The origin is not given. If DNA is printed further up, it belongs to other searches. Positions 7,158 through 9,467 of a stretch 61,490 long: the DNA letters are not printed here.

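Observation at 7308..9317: OGT/SPINDLY-like TPR-GT41 glycosyltransferase embedded in the virion structural operon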

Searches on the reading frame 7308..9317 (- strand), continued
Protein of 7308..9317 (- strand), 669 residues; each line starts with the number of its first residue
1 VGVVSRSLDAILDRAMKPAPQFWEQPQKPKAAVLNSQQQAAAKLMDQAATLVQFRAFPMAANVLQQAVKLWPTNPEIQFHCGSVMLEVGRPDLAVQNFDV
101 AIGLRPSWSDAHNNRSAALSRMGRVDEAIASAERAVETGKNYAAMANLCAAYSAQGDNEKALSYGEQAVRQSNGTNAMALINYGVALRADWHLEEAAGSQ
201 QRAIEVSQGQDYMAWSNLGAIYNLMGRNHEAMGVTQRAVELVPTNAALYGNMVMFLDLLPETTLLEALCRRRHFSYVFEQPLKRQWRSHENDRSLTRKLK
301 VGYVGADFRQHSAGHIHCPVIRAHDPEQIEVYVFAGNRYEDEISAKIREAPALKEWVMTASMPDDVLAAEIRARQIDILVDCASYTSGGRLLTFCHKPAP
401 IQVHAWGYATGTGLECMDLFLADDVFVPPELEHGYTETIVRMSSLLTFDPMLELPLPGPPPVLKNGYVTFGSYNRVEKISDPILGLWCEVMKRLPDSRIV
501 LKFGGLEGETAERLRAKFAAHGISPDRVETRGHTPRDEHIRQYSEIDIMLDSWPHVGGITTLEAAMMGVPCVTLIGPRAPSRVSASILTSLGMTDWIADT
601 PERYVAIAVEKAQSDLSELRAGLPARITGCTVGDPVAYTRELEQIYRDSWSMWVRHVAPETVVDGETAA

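Call 8: search_solved_structures(query=window:7308-9317:-, max_evalue=0.001, show_alignments=2)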
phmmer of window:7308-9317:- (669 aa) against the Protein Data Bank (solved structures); distinct sequences matched with E-value up to 0.001: 72 (the best 60 are shown).
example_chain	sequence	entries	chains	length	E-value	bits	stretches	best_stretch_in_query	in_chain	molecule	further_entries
7y4i_A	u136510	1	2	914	4.4e-66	226.5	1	106-659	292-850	Probable UDP-N-acetylglucosamine--peptide N-acetylglucosaminyltransferase SPINDLY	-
8dtf_A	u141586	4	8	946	1.3e-65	224.9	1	105-659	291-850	Probable UDP-N-acetylglucosamine--peptide N-acetylglucosaminyltransferase SPINDLY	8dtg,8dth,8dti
7yeh_B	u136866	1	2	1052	1.7e-61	211.4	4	468-660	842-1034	UDP-N-acetylglucosamine--peptide N-acetylglucosaminyltransferase 110 kDa subunit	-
7yea_A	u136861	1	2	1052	2.1e-61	211.1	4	468-660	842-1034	UDP-N-acetylglucosamine--peptide N-acetylglucosaminyltransferase 110 kDa subunit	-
7ntf_A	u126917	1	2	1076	6.4e-61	209.5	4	468-660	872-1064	Isoform 1 of UDP-N-acetylglucosamine--peptide N-acetylglucosaminyltransferase 110 kDa subu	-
5djs_A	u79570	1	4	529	3.2e-60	207.1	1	296-651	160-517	Tetratricopeptide TPR_2 repeat protein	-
9qhb_A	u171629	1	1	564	9.3e-54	185.8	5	60-252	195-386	Engineered tetratricopeptide repeat protein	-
6q4m_A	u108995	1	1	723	4.8e-44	153.7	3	468-660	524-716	UDP-N-acetylglucosamine--peptide N-acetylglucosaminyltransferase 110 kDa subunit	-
6ibo_A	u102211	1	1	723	6.6e-44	153.3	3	468-660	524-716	UDP-N-acetylglucosamine--peptide N-acetylglucosaminyltransferase 110 kDa subunit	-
3pe3_A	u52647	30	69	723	9e-44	152.8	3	468-660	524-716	UDP-N-acetylglucosamine--peptide N-acetylglucosaminyltransferase 110 kDa subunit | UDP-N-ACETYLGLUCOSAMINE--PEPTIDE N-ACETYLGLUCOSAMINYL TRANSFERASE 110 KDA SUB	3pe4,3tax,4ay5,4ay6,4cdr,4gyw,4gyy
8cm9_A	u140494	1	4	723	9.9e-44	152.7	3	468-660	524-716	UDP-N-acetylglucosamine--peptide N-acetylglucosaminyltransferase 110 kDa subunit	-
6tka_AAA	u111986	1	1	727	1.5e-43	152.1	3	468-660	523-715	UDP-N-acetylglucosamine--peptide N-acetylglucosaminyltransferase 110 kDa subunit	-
5nps_A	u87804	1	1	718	2.4e-43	151.4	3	468-660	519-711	UDP-N-acetylglucosamine--peptide N-acetylglucosaminyltransferase 110 kDa subunit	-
5lvv_A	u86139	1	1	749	3.3e-43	150.9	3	468-660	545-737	UDP-N-acetylglucosamine--peptide N-acetylglucosaminyltransferase 110 kDa subunit,UDP-N-ace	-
5lwv_A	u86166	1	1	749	4.4e-43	150.5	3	468-660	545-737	Host cell factor 1,UDP-N-acetylglucosamine--peptide N-acetylglucosaminyltransferase 110 kD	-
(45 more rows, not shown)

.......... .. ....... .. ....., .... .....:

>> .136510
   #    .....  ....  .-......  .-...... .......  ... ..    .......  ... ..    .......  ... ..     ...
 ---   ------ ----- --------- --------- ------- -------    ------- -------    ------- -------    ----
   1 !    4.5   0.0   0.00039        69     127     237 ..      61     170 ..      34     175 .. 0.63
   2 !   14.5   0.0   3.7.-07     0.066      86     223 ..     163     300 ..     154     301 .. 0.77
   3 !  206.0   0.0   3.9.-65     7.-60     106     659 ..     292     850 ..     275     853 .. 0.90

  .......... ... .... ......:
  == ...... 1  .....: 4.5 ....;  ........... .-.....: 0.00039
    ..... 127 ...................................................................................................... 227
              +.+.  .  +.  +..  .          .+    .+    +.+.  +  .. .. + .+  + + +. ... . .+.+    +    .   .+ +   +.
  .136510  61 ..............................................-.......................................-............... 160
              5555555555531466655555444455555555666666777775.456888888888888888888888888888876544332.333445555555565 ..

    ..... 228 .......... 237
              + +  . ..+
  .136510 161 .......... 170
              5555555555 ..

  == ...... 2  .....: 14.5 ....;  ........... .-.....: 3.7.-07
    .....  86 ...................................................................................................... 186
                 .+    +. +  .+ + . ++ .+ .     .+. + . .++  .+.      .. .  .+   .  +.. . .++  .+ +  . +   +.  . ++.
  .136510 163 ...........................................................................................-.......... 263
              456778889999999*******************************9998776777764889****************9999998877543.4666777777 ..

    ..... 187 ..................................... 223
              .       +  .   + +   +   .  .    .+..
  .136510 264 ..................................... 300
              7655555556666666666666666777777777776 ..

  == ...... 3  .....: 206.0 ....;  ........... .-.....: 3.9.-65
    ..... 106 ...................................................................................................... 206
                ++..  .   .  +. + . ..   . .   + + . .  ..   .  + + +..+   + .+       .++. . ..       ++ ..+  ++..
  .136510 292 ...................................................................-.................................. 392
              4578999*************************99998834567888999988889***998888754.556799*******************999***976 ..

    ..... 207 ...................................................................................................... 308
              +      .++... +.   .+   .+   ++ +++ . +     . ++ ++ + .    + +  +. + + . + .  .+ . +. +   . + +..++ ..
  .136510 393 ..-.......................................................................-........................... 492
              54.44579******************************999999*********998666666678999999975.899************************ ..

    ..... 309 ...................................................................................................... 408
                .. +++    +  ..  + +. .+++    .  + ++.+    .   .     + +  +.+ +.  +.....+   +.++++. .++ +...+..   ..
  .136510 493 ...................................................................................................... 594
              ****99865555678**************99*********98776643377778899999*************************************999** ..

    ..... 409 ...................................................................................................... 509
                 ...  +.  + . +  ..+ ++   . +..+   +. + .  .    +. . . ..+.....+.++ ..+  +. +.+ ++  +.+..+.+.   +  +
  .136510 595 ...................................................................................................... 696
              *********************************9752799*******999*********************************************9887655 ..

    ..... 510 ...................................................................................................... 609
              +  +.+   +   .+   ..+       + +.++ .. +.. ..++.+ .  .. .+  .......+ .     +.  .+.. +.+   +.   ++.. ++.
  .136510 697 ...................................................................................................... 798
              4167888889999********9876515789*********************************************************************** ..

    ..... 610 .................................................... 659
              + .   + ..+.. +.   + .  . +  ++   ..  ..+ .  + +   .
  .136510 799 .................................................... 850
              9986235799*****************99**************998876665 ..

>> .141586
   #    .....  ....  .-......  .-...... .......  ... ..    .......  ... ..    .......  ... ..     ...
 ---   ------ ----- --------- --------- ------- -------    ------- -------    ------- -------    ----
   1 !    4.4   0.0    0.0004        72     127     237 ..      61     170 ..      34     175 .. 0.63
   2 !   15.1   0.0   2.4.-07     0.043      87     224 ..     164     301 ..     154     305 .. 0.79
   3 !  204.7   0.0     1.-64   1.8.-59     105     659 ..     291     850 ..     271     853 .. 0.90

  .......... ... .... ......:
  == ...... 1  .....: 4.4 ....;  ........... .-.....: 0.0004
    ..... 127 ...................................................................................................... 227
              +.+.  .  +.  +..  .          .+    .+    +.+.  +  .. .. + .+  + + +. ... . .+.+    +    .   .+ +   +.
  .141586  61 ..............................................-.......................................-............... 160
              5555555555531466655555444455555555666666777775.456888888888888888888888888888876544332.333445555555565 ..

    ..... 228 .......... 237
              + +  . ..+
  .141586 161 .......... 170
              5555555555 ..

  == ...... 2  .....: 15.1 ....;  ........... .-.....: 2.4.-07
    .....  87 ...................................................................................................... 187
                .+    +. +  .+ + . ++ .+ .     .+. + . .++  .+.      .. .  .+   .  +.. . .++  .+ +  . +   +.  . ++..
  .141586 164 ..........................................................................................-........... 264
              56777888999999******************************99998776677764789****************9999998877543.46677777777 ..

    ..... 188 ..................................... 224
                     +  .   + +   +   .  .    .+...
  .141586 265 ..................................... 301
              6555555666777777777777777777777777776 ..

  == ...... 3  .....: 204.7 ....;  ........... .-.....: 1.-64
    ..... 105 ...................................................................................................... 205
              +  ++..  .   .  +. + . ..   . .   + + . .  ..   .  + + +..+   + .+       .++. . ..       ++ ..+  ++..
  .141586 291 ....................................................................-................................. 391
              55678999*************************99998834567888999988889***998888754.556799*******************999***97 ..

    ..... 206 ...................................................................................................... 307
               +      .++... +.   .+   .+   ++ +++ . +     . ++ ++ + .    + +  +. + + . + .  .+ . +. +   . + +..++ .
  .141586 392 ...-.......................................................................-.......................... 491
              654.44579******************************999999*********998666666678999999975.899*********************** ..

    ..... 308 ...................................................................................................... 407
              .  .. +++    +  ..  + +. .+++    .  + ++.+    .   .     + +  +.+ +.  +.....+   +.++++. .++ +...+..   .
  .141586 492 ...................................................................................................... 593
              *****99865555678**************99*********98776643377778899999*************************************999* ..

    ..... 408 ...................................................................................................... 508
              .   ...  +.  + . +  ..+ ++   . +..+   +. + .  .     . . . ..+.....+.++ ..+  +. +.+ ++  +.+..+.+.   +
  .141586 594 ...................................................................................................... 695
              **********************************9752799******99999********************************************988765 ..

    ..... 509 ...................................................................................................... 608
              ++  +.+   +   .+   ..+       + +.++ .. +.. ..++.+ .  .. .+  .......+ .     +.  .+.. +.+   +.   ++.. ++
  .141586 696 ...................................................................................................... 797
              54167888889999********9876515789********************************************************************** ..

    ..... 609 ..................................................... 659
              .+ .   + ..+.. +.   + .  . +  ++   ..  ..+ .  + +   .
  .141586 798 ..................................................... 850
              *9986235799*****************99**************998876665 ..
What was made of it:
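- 7308..9317 (-): TPR-GT41 glycosyltransferase gene. This is the maximal ORF of 669 aa; the likely start is the GTG at 9311 or 9308. PDB sequence matches to SPY at 4e-66, hOGT at 1e-61 and TtOGT at 3e-60 (call 8).
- SPY E=4e-66, hOGT 1e-61, TtOGT 3e-60 (call 8).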
